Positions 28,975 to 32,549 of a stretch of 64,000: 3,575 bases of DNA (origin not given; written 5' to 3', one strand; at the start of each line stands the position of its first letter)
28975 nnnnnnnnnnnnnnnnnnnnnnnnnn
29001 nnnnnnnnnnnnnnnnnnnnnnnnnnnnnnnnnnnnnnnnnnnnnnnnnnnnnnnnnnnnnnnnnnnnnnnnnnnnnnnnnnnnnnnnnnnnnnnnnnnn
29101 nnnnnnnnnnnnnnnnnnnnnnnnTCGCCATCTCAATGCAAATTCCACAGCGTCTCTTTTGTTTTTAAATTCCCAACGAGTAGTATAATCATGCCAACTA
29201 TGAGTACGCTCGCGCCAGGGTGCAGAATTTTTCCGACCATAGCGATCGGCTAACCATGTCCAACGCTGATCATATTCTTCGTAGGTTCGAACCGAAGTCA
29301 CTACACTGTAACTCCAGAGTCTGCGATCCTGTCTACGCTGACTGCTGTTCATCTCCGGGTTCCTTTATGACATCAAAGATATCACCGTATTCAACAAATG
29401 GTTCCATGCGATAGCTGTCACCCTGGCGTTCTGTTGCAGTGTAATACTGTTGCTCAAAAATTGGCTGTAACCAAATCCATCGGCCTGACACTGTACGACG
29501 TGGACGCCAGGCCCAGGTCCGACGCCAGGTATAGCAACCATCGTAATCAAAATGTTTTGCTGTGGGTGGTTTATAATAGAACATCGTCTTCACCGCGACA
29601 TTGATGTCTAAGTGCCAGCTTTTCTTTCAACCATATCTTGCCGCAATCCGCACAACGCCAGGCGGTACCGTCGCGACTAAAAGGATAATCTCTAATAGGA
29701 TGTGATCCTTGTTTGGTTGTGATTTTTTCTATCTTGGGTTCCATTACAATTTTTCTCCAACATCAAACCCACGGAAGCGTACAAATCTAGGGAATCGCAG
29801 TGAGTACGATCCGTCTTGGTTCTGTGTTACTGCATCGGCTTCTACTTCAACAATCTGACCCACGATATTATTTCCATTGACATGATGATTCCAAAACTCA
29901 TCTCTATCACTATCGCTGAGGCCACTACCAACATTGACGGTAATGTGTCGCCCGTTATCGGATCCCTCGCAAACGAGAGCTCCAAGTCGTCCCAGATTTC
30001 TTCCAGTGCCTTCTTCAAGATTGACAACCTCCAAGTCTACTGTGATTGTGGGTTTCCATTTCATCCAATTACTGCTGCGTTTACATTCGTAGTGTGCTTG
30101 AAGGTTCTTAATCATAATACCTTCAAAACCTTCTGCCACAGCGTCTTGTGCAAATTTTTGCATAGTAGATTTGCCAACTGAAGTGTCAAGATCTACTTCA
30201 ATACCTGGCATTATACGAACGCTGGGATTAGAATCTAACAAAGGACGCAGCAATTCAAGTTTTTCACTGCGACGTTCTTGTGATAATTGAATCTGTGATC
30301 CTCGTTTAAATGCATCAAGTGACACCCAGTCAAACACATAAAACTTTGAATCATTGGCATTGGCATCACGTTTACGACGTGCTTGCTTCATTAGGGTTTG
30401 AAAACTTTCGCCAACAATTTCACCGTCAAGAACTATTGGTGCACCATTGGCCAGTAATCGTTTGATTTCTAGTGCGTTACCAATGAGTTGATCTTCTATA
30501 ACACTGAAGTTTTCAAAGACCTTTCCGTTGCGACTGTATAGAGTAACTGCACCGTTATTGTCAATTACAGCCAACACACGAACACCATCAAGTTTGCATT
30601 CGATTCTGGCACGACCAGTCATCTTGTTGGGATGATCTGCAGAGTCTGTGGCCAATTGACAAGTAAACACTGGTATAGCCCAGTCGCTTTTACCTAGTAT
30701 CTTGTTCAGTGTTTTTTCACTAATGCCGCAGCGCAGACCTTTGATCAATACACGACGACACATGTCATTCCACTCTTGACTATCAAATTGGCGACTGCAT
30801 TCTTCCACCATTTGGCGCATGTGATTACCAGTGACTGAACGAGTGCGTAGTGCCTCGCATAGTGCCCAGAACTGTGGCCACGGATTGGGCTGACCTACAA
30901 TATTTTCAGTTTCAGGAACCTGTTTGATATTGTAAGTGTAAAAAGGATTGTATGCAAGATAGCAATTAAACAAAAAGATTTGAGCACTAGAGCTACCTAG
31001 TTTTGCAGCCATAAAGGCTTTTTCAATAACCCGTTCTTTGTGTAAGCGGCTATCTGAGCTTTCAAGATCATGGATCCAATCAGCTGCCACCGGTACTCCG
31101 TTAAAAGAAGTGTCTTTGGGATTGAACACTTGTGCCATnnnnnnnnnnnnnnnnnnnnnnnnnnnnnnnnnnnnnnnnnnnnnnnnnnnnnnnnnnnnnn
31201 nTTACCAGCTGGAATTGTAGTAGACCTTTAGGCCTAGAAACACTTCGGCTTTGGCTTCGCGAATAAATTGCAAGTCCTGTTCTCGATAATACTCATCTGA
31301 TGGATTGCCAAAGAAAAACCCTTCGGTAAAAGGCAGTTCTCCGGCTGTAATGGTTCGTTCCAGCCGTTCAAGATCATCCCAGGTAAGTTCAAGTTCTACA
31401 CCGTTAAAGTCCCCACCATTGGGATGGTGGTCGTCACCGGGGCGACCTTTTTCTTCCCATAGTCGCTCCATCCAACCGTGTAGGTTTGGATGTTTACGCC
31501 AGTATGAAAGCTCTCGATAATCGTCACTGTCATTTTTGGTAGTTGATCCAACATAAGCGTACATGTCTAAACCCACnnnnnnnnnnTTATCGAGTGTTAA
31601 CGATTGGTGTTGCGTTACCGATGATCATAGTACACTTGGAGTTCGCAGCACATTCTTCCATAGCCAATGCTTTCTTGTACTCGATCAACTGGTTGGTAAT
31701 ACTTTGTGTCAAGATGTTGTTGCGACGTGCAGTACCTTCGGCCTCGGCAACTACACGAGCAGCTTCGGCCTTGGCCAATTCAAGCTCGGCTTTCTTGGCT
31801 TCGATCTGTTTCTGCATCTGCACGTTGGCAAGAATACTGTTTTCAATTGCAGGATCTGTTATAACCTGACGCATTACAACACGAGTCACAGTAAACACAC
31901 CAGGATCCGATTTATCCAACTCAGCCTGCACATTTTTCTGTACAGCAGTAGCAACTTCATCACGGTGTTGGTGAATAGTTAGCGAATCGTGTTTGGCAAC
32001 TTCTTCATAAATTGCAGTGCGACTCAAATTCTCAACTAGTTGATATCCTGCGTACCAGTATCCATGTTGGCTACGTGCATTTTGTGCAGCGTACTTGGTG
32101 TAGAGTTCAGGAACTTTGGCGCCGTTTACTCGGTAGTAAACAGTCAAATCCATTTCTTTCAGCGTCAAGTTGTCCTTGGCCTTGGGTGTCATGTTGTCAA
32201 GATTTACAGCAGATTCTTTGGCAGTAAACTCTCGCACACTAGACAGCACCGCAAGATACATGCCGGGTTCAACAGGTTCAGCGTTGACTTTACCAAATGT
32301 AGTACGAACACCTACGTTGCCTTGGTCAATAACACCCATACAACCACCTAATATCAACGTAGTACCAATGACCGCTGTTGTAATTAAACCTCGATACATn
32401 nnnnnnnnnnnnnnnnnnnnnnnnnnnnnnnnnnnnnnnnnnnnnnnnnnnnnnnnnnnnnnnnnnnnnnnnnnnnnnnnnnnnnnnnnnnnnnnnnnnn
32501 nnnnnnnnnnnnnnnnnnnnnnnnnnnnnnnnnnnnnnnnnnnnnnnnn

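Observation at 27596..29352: Tandem array of eight small overlapping paralogs sharing an LRW C-terminus whose codons form the next gene's SD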

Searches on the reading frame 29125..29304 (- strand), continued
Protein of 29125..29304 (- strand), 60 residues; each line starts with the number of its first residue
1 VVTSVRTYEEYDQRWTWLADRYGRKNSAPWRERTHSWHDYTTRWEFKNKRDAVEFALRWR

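Call 77: fold_search(model_id=the predicted structure, library=pdb)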
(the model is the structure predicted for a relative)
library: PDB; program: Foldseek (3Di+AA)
matches with E <= 10: 1321; with E <= 0.001: 0
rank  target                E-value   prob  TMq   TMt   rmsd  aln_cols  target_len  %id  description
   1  3md1_B                2.1e-02  0.99  0.49  0.39   4.3        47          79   23  Crystal Structure of the Second RRM Domain of Yeast Poly(U)-Binding Protein (Pub1) (released 2010-05-05)
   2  7jly                  4.1e-02  0.99  0.60  0.46   4.7        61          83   15  Crystal Structure of RNA Binding Protein PG1 (released 2021-07-28)
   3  9dwv_C                4.7e-02  0.97  0.60  0.51   4.3        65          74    8  Ternary complex of CRBN-DDB1-PPIL4 RRM domain with FPFT-2216 (released 2025-08-06)
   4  8eif_B                6.7e-02  0.72  0.45  0.31   5.6        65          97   14  Crystal structure of unmodified Pseudomonas aeruginosa protein PA0709 (released 2023-09-27)
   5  3md1_A                7.2e-02  0.94  0.49  0.38   4.3        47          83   23  Crystal Structure of the Second RRM Domain of Yeast Poly(U)-Binding Protein (Pub1) (released 2010-05-05)
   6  4iuf_A                7.2e-02  0.90  0.50  0.41   5.0        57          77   12  Crystal Structure of Human TDP-43 RRM1 Domain in Complex with a Single-stranded DNA (released 2014-01-29)
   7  8ecp_A                7.7e-02  0.66  0.44  0.31   5.6        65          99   14  R16A PA0709 with BME modifications (released 2023-09-27)
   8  8ecp_B                8.3e-02  0.66  0.44  0.31   5.8        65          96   15  R16A PA0709 with BME modifications (released 2023-09-27)
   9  6g2k_C                8.9e-02  0.90  0.55  0.43   4.6        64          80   16  Structure of HuR RRM3 in complex with RNA (UUUUUU) (released 2018-10-31)
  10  2rra_MODEL_1_A        1.2e-01  0.90  0.54  0.36   4.9        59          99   12  Solution structure of RNA binding domain in human Tra2 beta protein in complex with RNA (GAAGAA) (released 2011-04-27)
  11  1cvj_D                1.2e-01  0.82  0.47  0.22   5.0        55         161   11  X-RAY CRYSTAL STRUCTURE OF THE POLY(A)-BINDING PROTEIN IN COMPLEX WITH POLYADENYLATE RNA (released 1999-10-04)
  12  5nrl_R                1.3e-01  0.90  0.57  0.24   4.6        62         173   18  Structure of a pre-catalytic spliceosome (released 2017-05-31)
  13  1wd6_B                1.3e-01  0.72  0.50  0.34   5.7        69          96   14  crystal structure of JW1657 from Escherichia coli (released 2004-11-12)
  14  3p6y_K                1.3e-01  0.91  0.58  0.46   4.8        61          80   11  CF Im25-CF Im68-UGUAA complex (released 2010-11-03)
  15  3mi7                  1.3e-01  0.80  0.53  0.43   4.5        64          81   19  An Enhanced Repressor of Human Papillomavirus E2 Protein (released 2011-04-06)
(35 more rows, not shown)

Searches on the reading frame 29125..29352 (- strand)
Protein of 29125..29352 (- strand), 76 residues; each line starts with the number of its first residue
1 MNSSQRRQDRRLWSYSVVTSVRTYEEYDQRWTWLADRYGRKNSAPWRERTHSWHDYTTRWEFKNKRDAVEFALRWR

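Call 4: search_protein_families(library=pfam, max_evalue=1, proteins=[window:29125-29352:-])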
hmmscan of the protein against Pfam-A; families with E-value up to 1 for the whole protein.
seq(76 aa): 0 families

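Call 5: search_protein_families(library=phrogs, max_evalue=1, proteins=[window:29125-29352:-])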
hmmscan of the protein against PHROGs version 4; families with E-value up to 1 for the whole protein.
seq(76 aa): 1 family
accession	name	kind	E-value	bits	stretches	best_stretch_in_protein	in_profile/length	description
phrog_30047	-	unknown function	0.32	11.3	1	15-62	171-218/279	-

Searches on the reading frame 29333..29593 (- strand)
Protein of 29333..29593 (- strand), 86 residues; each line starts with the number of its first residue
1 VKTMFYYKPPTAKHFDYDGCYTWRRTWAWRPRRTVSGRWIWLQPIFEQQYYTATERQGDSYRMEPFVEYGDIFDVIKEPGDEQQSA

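Call 54: search_protein_families(library=phrogs, max_evalue=0.01, proteins=[window:29333-29593:-])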
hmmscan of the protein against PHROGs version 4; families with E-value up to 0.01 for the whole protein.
window:29333-29593:- (86 aa): 3 families
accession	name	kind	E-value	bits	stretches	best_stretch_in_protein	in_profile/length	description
phrog_7749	-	unknown function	7.7e-05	24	1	25-69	26-70/127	-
phrog_14828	-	unknown function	0.00012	23.4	1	22-50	59-87/112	-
phrog_18133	-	unknown function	0.00066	20.8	1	22-43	23-44/71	-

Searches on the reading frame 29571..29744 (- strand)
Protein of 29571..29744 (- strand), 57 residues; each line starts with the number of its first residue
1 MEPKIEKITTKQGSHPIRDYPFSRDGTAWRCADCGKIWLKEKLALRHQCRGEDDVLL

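Call 54: search_protein_families(library=phrogs, max_evalue=0.01, proteins=[window:29571-29744:-])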
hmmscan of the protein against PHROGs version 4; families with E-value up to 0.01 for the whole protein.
window:29571-29744:- (57 aa): 1 family
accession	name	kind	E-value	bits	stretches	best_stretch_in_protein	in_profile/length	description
phrog_12343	-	unknown function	0.00089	20.6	1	18-42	32-56/120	-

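Call 98: search_protein_families(library=pfam, max_evalue=0.01, proteins=[window:29571-29744:-])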
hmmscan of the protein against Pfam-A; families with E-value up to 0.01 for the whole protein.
window:29571-29744:- (57 aa): 1 family
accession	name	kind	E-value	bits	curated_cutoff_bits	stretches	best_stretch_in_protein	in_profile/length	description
PF24292.1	DUF7479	-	0.0068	16.9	27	1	25-45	27-47/60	Domain of unknown function (DUF7479)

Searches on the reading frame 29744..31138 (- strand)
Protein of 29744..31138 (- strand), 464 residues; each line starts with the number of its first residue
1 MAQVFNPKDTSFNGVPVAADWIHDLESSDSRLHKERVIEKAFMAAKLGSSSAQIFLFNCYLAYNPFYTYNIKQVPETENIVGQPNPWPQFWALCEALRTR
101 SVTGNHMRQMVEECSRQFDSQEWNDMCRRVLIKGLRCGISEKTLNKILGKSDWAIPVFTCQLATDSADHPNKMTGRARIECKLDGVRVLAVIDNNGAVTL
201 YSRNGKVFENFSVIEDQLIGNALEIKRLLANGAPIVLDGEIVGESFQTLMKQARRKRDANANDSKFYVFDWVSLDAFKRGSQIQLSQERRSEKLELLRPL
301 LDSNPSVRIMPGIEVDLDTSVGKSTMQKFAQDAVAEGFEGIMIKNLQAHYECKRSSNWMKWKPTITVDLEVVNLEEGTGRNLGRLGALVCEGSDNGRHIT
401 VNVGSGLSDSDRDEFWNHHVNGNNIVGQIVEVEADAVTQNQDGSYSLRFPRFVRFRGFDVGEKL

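Call 9: search_protein_families(library=pfam, proteins=[window:29744-31138:-])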
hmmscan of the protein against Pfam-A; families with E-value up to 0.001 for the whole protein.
window:29744-31138:- (464 aa): 2 families
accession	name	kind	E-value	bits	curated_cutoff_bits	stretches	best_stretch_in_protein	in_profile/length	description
PF01068.26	DNA_ligase_A_M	-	9.6e-21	74.8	26.2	1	168-362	12-204/204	ATP dependent DNA ligase domain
PF14743.12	DNA_ligase_OB_2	-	1e-11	45.1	28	1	376-456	1-66/66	DNA ligase OB-like domain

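Call 10: find_related_loci(query=window:29744-31138:-, collection=viral_contigs, flank=10000)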
Query window:29744-31138:- (464 aa) in viral_contigs; peptide patterns used: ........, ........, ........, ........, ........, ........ (x = any residue, [..] = any of these).
7 stretches matched a pattern; 7 encode a relative of the query (tblastn E <= 1e-3); 7 distinct loci.
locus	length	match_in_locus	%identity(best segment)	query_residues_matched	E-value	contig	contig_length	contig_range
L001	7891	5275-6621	70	12-464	0e+0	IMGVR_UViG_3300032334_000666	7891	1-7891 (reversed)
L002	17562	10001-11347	69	12-464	0e+0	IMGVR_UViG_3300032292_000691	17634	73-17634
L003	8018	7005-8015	68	12-346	6e-154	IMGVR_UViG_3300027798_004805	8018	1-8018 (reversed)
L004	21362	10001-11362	51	14-464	1e-141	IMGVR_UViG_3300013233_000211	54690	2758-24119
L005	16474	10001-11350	50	20-464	5e-138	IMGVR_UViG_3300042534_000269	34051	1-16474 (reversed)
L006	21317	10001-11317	54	17-456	9e-156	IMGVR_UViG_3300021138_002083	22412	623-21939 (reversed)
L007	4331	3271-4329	50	14-364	1e-110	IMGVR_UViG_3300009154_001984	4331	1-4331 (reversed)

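Call 92: search_protein_families(library=pfam, max_evalue=0.1, proteins=[L002:12243-12509:+, L002:12804-13166:+, L002:12070-12288:+])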
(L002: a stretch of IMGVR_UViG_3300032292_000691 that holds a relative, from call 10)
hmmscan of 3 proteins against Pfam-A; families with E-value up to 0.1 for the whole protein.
L002:12243-12509:+ (89 aa): 1 family
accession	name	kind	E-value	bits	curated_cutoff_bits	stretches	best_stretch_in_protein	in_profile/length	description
PF12490.13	BCAS3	-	0.027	15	19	1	7-47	43-88/146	BCAS3 microtubule associated cell migration factor, C-terminal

L002:12804-13166:+ (121 aa): 0 families

L002:12070-12288:+ (73 aa): 0 families

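Call 93: search_protein_families(library=phrogs, max_evalue=0.01, proteins=[L002:12243-12509:+, L002:12804-13166:+, L002:12070-12288:+])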
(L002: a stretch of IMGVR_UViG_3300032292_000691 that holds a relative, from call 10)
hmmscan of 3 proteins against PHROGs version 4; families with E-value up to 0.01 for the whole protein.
L002:12243-12509:+ (89 aa): 0 families

L002:12804-13166:+ (121 aa): 0 families

L002:12070-12288:+ (73 aa): 0 families

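Call 96: search_dna_similar(query=window:29744-31138:-, collection=phages, mode=protein, max_rows=8)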
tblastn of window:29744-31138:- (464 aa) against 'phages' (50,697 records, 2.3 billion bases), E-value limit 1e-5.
Records with a match: 1929; places in all: 1929; records where one place covers at least 80% of the query: 708.
Best place of each record, by identity: <60% 1929.
By first word of the organism name: Escherichia 585; Vibrio 196; Klebsiella 177; Pseudomonas 140; Acinetobacter 87; Shigella 80; Bacillus 68; Aeromonas 55; Campylobacter 53; Salmonella 47; and 63 more.
By host as written in the record: - 268; Escherichia coli 246; Pseudomonas aeruginosa 44; Klebsiella pneumoniae 41; Vibrio cholerae 29; Acinetobacter baumannii 28; Escherichia coli B 28; Escherichia coli O157:H7 27; and 521 more.
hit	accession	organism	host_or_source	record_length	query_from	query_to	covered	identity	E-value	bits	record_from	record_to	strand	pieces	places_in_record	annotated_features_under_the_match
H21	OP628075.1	Lysinibacillus phage vB_LfM_LysYB1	Lysinibacillus fusiformis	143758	18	456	95%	34.6%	2e-57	211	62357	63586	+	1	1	DNA ligase (ATP) activity protein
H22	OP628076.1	Lysinibacillus phage vB_LfM_LysYB2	Lysinibacillus fusiformis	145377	18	456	95%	34.6%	2e-57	211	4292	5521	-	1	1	DNA ligase (ATP) activity protein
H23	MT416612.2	Bacillus phage YungSlug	Bacillus thuringiensis kurstaki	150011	11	456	96%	31.2%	4e-48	183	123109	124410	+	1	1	ATP dependent DNA ligase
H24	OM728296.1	Bacillus phage vB_BsuM-Goe26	Bacillus subtilis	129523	22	456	94%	31.9%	2e-45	175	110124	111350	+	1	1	lig: DNA ligase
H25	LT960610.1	Bacillus phage SBSphiC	Bacillus subtilis BEST7003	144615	22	456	94%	31.9%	3e-45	175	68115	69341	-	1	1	record has no annotation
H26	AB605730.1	Bacillus phage SP-10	-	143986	22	456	94%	31.7%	9e-45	173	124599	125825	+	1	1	ATP-dependent DNA ligase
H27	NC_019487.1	Bacillus phage SP-10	-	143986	22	456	94%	31.7%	9e-45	173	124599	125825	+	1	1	ATP-dependent DNA ligase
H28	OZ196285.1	Vibrio phage F86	Seawater and oysters mix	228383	22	456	94%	30.3%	3e-31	133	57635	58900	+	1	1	ATP-dependent DNA ligase | hypothetical protein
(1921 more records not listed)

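Call 98: search_protein_families(library=pfam, max_evalue=0.01, proteins=[L004:14458-14661:+, L002:17324-17542:+])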
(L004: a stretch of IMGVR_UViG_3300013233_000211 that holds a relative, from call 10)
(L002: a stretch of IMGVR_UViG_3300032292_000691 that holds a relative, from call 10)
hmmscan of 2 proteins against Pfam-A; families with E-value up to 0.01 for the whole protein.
L004:14458-14661:+ (68 aa): 1 family
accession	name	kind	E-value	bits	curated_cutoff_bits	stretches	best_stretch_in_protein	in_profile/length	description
PF01165.25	Ribosomal_S21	-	5.6e-16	58.4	27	1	4-54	2-53/55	Ribosomal protein S21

L002:17324-17542:+ (73 aa): 1 family
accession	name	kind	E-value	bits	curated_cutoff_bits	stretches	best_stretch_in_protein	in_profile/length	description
PF01165.25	Ribosomal_S21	-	1.7e-11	44.1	27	1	8-58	3-53/55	Ribosomal protein S21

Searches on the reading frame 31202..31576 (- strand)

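Call 54: search_protein_families(library=phrogs, max_evalue=0.01, proteins=[window:31202-31576:-])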
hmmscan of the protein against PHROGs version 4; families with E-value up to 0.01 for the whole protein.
window:31202-31576:- (124 aa): 1 family
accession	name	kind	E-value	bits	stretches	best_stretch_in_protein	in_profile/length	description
phrog_7971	-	unknown function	6.9e-05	24.1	1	1-96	1-92/124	-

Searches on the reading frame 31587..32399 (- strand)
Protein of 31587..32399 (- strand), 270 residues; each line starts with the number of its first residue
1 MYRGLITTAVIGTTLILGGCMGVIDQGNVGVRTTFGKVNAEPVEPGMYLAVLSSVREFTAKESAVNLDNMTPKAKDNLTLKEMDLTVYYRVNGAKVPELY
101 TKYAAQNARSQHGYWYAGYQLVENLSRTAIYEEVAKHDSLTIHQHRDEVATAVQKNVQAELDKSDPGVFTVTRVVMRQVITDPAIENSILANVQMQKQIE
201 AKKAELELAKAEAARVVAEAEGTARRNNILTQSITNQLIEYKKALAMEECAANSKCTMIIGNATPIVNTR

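Call 54: search_protein_families(library=phrogs, max_evalue=0.01, proteins=[window:31587-32399:-])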
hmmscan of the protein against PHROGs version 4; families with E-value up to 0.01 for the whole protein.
window:31587-32399:- (270 aa): 2 families
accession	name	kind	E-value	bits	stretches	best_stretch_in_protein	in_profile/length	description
phrog_200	-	other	1.9e-47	163.2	1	6-268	86-358/379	lipoprotein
phrog_11227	-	other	0.0096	16.8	1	190-249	46-109/138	protease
